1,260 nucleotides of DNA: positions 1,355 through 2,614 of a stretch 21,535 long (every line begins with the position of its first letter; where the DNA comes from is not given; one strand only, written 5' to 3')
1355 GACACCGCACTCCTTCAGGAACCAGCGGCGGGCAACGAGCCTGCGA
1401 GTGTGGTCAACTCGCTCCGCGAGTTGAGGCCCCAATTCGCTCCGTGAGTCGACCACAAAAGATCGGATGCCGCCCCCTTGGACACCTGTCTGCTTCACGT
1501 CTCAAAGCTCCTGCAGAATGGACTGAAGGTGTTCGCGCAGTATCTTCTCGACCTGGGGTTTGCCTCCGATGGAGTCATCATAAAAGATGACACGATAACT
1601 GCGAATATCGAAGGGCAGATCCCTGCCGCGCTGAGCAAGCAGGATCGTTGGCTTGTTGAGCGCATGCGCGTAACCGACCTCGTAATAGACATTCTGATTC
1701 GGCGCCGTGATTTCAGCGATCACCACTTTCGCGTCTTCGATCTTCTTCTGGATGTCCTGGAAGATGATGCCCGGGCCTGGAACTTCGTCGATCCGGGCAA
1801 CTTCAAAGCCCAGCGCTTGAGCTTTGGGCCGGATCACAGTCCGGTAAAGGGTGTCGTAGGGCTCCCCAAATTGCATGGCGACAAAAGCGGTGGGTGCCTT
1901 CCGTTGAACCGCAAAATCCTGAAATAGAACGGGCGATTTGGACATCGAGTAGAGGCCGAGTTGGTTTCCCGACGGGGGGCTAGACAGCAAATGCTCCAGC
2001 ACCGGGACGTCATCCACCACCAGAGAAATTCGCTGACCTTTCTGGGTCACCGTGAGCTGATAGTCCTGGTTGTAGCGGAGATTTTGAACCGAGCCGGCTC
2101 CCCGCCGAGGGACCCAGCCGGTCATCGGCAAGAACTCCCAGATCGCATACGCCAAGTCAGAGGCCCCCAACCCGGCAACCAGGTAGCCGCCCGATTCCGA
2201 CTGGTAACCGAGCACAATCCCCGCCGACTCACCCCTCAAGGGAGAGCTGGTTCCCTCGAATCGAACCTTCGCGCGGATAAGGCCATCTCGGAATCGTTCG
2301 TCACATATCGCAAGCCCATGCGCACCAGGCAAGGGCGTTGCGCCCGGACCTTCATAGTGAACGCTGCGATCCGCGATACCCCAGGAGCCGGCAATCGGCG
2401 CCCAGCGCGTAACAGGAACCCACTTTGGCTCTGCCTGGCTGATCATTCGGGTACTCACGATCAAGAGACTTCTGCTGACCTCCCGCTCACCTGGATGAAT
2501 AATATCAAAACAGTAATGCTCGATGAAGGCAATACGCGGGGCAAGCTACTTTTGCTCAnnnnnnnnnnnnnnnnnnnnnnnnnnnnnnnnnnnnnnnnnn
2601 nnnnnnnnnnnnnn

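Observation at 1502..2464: Cytoplasmic DUF1080-like / NDT-like (TIR-fold) fusion gene wedged into a conserved PSD–DUF1501 pair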

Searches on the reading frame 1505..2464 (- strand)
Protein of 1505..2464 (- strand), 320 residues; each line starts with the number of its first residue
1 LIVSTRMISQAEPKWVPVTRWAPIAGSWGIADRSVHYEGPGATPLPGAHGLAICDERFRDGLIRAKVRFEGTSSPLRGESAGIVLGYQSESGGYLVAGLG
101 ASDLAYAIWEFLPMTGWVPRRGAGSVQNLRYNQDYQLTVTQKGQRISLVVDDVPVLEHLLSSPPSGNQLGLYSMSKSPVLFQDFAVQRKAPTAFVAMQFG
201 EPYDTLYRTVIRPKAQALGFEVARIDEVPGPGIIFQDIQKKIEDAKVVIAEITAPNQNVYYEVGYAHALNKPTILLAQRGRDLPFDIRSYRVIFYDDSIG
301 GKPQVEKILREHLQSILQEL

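Call 3: search_protein_families(library=pfam, proteins=[window:1505-2464:-], max_evalue=1)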
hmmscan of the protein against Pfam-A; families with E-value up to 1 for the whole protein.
window:1505-2464:- (320 aa): 2 families
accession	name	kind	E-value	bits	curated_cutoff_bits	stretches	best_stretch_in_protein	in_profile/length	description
PF05014.21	Nuc_deoxyrib_tr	-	1.4e-05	25.7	28.8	1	234-283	52-103/117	Nucleoside 2-deoxyribosyltransferase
PF10137.14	CAP12-PCTIR_TIR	-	0.21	12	24.7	1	246-295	70-117/119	CAP12/Pycsar effector protein, TIR domain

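Call 4: search_protein_families(library=padloc, proteins=[window:1505-2464:-], max_evalue=1)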
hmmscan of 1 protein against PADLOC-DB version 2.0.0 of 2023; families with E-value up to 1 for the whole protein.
window:1505-2464:- (320 aa): 1 family
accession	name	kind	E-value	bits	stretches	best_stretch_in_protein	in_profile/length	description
PDLC00733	Effector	-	7.9e-16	55.8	1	204-316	260-374/388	TIR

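Call 5: search_protein_families(library=ncbifam, proteins=[window:1505-2464:-], max_evalue=1)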
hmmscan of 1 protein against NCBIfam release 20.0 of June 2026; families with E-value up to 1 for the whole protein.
window:1505-2464:- (320 aa): 1 family
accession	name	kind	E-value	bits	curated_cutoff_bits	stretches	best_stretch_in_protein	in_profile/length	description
NF002636.0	PRK02304.1-5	equivalog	0.19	11.2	125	1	217-252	8-43/176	adenine phosphoribosyltransferase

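Call 6: find_homologous_proteins(query=window:1505-2464:-, max_evalue=0.001)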
Query window:1505-2464:- (320 aa): 815 proteins with E <= 0.001 among 3487 candidates; the best 120 are listed.
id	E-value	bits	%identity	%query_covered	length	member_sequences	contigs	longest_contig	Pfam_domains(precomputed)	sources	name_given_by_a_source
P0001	1.0e-208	710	100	98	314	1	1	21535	PF05014.22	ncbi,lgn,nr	ncbi:MAG: hypothetical protein HYS12_16195 [Planctomycetes bacterium]|nr:hypothetical protein [Planc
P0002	6.8e-174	596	84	98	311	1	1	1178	PF05014.22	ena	-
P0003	9.0e-167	572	79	98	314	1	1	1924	PF05014.22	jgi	jgi:hypothetical protein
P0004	6.2e-164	563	75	98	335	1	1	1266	-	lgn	-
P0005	1.8e-163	561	79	98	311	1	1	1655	-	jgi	jgi:hypothetical protein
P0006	9.0e-163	559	77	98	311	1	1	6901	-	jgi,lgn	jgi:hypothetical protein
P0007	1.9e-161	555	75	98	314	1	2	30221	PF05014.22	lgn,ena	-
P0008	1.9e-161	555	78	98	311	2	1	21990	PF05014.22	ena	-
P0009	1.6e-160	552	78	98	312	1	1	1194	PF05014.22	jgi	jgi:hypothetical protein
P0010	1.7e-159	548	77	98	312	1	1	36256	PF05014.22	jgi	jgi:hypothetical protein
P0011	3.8e-159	547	76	98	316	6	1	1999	-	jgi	jgi:hypothetical protein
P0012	5.3e-158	543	78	98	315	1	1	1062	PF06439.19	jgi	jgi:hypothetical protein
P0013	4.8e-157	540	77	98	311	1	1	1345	PF05014.22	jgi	-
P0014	3.0e-156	538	74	98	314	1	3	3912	PF05014.22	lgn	-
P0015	3.8e-156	537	77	98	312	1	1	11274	PF05014.22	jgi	jgi:hypothetical protein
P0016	5.0e-156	537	77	98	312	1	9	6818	PF05014.22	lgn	-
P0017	7.6e-155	533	77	95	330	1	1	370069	-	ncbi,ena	-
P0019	1.1e-154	533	75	98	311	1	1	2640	PF05014.22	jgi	jgi:hypothetical protein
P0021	6.2e-154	530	73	98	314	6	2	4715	PF05014.22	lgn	-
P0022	1.5e-153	529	75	98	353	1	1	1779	PF05014.22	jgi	jgi:hypothetical protein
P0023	7.8e-153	526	76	98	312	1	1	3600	PF05014.22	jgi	jgi:hypothetical protein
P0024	2.2e-152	525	72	98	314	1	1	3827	PF05014.22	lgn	-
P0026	3.5e-152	524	76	99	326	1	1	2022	PF05014.22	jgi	jgi:hypothetical protein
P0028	7.1e-152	523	72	98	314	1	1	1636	PF05014.22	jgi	jgi:hypothetical protein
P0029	1.3e-151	522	74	98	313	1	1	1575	PF05014.22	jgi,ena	-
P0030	2.9e-151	521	75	98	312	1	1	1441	PF05014.22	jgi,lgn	jgi:hypothetical protein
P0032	1.0e-149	516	72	99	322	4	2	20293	PF05014.22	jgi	jgi:hypothetical protein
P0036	4.0e-148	511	73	98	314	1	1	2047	PF05014.22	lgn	-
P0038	3.2e-147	508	71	98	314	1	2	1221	PF05014.22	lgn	-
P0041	7.4e-146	503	72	98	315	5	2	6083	PF05014.22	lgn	-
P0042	1.8e-145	502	71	98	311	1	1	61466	PF05014.22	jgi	jgi:hypothetical protein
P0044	3.4e-145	501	72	98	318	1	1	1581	PF05014.22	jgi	jgi:hypothetical protein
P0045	4.0e-145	501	70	98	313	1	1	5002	PF05014.22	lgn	-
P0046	2.7e-144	498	72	98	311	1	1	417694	PF05014.22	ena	-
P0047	3.4e-144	498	71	98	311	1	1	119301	PF05014.22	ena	-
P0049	1.3e-143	496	72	98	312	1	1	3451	PF05014.22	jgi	jgi:hypothetical protein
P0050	1.1e-141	490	78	86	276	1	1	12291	PF05014.22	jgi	jgi:hypothetical protein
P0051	3.6e-141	488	74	93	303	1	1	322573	PF05014.22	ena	-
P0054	1.8e-139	483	70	98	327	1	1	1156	PF05014.22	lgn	-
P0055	4.3e-137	475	68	97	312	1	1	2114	PF05014.22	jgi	jgi:hypothetical protein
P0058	2.1e-134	466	81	81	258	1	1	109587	PF05014.22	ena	-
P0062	8.7e-125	434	80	78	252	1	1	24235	PF05014.22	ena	-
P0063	1.1e-124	434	76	81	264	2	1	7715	PF05014.22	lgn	-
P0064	2.2e-124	433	80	77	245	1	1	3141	PF05014.22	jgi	jgi:hypothetical protein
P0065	2.8e-124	433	63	98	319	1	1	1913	PF05014.22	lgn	-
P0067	3.1e-123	429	62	98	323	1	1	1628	PF05014.22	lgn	-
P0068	3.3e-121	422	63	100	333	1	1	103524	PF05014.22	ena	-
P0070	1.7e-120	420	81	74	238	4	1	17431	PF05014.22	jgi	-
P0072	2.5e-119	416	76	77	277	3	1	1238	PF05014.22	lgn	-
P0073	5.4e-119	415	79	74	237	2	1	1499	PF05014.22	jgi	jgi:hypothetical protein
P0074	1.4e-117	411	59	98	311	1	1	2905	PF05014.22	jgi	jgi:hypothetical protein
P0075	1.7e-117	410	70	82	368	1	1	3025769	-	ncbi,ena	-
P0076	4.1e-114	399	85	67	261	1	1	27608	PF05014.22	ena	-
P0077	5.3e-114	399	60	98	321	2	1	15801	PF05014.22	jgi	jgi:hypothetical protein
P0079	3.3e-109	383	58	95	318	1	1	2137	PF05014.22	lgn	-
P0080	3.5e-108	380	58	98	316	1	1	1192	PF05014.22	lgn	-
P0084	3.2e-104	367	55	95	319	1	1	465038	-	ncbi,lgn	ncbi:MAG: hypothetical protein U0Q16_12000 [Bryobacteraceae bacterium]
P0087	1.0e-102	362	54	96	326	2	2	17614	PF05014.22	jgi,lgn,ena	-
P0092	5.2e-100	353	83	61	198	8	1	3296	PF05014.22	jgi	jgi:hypothetical protein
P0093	7.7e-100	352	55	95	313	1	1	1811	PF05014.22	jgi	jgi:hypothetical protein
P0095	2.1e-99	351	54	94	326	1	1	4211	PF05014.22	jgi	jgi:hypothetical protein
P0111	1.1e-97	345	53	94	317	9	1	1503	PF05014.22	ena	-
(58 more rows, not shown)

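Call 9: find_encoding_contigs(protein=P0017, flank=8000, max_places=2)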
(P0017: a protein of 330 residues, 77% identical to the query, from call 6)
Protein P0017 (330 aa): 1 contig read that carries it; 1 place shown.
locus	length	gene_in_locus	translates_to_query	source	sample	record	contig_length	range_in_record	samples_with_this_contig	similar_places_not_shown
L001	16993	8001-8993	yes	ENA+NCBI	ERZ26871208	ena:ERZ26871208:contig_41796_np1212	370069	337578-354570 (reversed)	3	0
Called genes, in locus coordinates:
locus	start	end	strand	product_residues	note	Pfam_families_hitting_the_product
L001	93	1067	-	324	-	PF00923:TAL_FSA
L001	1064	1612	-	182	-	-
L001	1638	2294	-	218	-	-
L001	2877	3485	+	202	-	PF07638:Sigma70_ECF, PF08281:Sigma70_r4_2, PF04545:Sigma70_r4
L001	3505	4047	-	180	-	-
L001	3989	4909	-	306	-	PF07992:Pyr_redox_2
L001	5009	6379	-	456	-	PF00479:G6PD_N, PF02781:G6PD_C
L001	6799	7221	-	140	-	-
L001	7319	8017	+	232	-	-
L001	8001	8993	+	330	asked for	-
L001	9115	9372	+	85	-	-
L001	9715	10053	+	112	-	-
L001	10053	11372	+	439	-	-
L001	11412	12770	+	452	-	PF08281:Sigma70_r4_2 (weak)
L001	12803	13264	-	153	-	-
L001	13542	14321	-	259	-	-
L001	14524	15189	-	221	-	PF07394:DUF1501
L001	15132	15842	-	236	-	PF07394:DUF1501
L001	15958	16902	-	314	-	PF07583:PSCyt2, PF07587:PSD1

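Call 10: find_encoding_contigs(protein=P0046, flank=8000, max_places=2)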
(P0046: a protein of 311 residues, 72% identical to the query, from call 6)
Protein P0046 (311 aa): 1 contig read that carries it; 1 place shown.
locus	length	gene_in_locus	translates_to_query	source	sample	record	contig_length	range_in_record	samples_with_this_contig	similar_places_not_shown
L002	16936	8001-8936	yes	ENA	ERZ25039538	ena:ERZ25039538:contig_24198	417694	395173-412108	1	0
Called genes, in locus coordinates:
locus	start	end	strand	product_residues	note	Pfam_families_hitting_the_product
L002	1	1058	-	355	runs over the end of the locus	PF01555:N6_N4_Mtase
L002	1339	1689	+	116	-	-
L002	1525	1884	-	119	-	PF03683:UPF0175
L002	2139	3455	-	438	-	PF13360:PQQ_2, PF13570:Beta-prop_ACSF4 (faint), PF13360:PQQ_2 (weak)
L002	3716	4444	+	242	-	PF06439:3keto-disac_hyd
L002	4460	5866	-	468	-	PF00083:Sugar_tr, PF07690:MFS_1, PF03137:OATP (weak)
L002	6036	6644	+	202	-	PF13580:SIS_2, PF01380:SIS (faint)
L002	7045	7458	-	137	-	-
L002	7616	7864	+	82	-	PF00480:ROK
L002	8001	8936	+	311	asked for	PF05014:Nuc_deoxyrib_tr (faint)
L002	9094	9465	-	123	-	-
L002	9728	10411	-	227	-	PF01113:DapB_N, PF05173:DapB_C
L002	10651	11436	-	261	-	PF00291:PALP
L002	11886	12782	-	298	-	-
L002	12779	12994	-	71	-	-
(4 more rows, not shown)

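Call 12: find_encoding_contigs(protein=P0084, flank=8000, max_places=2)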
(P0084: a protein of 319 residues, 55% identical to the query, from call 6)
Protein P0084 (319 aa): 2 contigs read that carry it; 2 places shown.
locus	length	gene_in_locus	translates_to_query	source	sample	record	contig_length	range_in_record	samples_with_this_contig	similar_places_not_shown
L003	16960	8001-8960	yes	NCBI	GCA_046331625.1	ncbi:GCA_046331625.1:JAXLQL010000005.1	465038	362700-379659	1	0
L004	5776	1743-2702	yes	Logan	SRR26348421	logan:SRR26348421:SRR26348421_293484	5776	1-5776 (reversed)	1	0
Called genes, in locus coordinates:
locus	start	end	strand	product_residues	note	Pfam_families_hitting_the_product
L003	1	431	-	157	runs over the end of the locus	PF02577:BFN_dom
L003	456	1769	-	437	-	PF00919:UPF0004, PF04055:Radical_SAM, PF01938:TRAM (weak)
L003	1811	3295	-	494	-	PF00370:FGGY_N, PF02782:FGGY_C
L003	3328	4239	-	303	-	PF00480:ROK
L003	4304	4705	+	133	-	PF07366:SnoaL, PF12680:SnoaL_2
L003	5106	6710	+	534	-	PF00753:Lactamase_B (weak)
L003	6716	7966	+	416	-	PF13360:PQQ_2, PF13570:Beta-prop_ACSF4 (faint), PF01011:PQQ (weak), PF13360:PQQ_2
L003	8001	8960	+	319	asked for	-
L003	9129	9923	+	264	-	PF16694:Cytochrome_P460, PF13473:Cupredoxin_1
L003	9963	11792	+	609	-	PF07583:PSCyt2, PF07587:PSD1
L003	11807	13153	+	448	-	PF07394:DUF1501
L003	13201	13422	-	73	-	-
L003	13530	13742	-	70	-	PF04255:DUF433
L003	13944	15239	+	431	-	PF00676:E1_dh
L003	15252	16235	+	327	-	PF02779:Transket_pyr, PF02780:Transketolase_C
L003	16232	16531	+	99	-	-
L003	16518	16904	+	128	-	-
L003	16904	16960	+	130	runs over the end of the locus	-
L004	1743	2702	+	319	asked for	-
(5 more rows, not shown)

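Call 13: find_encoding_contigs(protein=P0075, flank=8000, max_places=2)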
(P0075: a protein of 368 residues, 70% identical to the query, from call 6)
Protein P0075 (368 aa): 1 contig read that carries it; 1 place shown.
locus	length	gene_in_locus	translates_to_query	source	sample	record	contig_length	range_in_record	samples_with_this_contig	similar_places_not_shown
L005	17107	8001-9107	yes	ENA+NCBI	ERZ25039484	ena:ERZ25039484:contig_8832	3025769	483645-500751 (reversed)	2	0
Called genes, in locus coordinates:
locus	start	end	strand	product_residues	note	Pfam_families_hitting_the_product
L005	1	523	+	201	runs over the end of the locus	PF13474:SnoaL_3 (weak), PF14534:DUF4440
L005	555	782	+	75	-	-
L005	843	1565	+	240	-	PF13267:DUF4058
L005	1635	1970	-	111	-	PF01209:Ubie_methyltran (weak), PF08241:Methyltransf_11, PF08242:Methyltransf_12 (weak), PF13489:Methyltransf_23 (weak), PF13649:Methyltransf_25, PF13847:Methyltransf_31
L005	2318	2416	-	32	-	-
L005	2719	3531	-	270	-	-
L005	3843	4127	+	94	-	-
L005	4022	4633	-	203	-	PF04542:Sigma70_r2, PF08281:Sigma70_r4_2, PF04545:Sigma70_r4 (faint)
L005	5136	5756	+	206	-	-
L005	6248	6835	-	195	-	-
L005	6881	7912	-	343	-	-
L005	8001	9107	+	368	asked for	-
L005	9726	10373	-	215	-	-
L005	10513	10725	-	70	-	-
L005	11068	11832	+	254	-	PF07583:PSCyt2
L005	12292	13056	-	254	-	-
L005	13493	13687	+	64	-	-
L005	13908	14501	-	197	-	-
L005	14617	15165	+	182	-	PF07394:DUF1501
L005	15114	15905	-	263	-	PF01678:DAP_epimerase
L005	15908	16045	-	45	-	-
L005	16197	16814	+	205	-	-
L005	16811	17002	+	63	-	-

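Call 14: find_related_loci(query=A1, collection=genome_contigs, flank=10000)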
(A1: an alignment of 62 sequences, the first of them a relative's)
Query A1 (314 aa) in genome_contigs; peptide patterns used: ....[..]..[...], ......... (x = any residue, [..] = any of these).
115 stretches matched a pattern; 74 encode a relative of the query (tblastn E <= 1e-3); 74 distinct loci.
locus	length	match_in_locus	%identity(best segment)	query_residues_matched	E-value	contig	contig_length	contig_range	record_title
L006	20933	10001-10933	78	1-314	2e-167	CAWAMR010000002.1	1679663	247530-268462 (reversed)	MAG: uncultured Planctomycetota bacterium isolate MFD01716.bin.2.152 genome assembly, contig: contig_17416, whole genome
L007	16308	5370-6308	73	1-313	3e-157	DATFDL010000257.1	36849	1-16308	MAG TPA_asm: Pirellulales bacterium isolate SMAG_U8579 k141_1512506, whole genome shotgun sequence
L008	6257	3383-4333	72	1-314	9e-152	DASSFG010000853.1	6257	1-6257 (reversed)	MAG TPA_asm: Pirellulales bacterium isolate SMAG_U999 k141_1009918, whole genome shotgun sequence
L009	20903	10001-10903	55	11-313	4e-109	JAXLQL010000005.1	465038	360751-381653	MAG: Bryobacteraceae bacterium isolate STL-ACI2 C1.117.fa-5, whole genome shotgun sequence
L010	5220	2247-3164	53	4-314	3e-105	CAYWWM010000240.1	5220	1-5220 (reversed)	MAG TPA_asm: uncultured Solibacteraceae bacterium isolate binchicken_co21_454 genome assembly, contig: NODE_20828_length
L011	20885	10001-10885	53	18-313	3e-102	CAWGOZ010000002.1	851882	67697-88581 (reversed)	MAG: Bryobacterales bacterium isolate MFD04540.bin.1.152 genome assembly, contig: contig_21302, whole genome shotgun seq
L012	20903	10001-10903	51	11-313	7e-101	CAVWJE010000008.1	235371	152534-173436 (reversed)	MAG: uncultured Acidobacteriota bacterium isolate MFD04434.bin.2.40 genome assembly, contig: contig_29484, whole genome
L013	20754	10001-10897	53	14-313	6e-101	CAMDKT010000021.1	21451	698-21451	MAG: Candidatus Sulfopaludibacter sp. SbA3 isolate ZH-13nov19-246 genome assembly, contig: ZH-13nov19-C3678, whole genom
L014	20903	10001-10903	52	8-313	2e-99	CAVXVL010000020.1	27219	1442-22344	MAG: Terriglobia bacterium isolate MFD04780.bin.2.4 genome assembly, contig: contig_142145, whole genome shotgun sequenc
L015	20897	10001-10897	52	13-313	8e-100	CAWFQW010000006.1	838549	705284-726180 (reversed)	MAG: Bryobacterales bacterium isolate MFD00964.bin.2.210 genome assembly, contig: contig_45327, whole genome shotgun seq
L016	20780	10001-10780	60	51-314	4e-99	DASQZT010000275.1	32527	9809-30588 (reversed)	MAG TPA_asm: Bryobacteraceae bacterium isolate SMAG_U11099 k141_224109, whole genome shotgun sequence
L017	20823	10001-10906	52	10-313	1e-97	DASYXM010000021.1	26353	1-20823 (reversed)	MAG TPA_asm: Bryobacteraceae bacterium isolate SMAG_U6308 k141_413116, whole genome shotgun sequence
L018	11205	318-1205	53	15-314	1e-96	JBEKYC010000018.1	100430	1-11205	MAG: Bryobacteraceae bacterium isolate SPRUCE 666 SPRUCE_666_18, whole genome shotgun sequence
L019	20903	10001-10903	52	15-313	2e-96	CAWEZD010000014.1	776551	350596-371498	MAG: Bryobacterales bacterium isolate MFD09222.bin.1.124 genome assembly, contig: contig_73079, whole genome shotgun seq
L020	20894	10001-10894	53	15-313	1e-96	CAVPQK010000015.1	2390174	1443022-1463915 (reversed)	MAG: Bryobacterales bacterium isolate MFD00082.bin.1.148 genome assembly, contig: contig_2743, whole genome shotgun sequ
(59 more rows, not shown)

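Call 15: search_protein_representatives(protein=window:1505-2464:-)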
Query: 320 residues. Proteins with E-value up to 0.001 (for the whole library): 22200; up to 1e-10: 7763; up to 1e-30: 282. The best 150 are listed.
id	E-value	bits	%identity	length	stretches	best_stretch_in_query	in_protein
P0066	2.6e-124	431.0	66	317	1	9-320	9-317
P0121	1.7e-86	306.8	83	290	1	152-320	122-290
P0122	2.8e-84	299.5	59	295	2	107-320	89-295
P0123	1.1e-81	291.0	52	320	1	20-316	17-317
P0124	1.6e-80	287.1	48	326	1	19-318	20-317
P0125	8.7e-74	265.0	48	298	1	26-316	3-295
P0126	2.6e-73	263.4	46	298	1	36-316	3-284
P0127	3.2e-71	256.6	45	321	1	18-318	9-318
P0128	1.4e-70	254.5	44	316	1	11-318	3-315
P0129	2.5e-70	253.6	43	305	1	20-317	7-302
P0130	2.0e-69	250.7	43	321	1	14-319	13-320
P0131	2.2e-69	250.5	45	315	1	18-315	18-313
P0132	9.2e-68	245.2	59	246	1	126-315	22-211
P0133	2.0e-67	244.1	48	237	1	85-318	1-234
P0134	9.0e-67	242.0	47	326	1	19-317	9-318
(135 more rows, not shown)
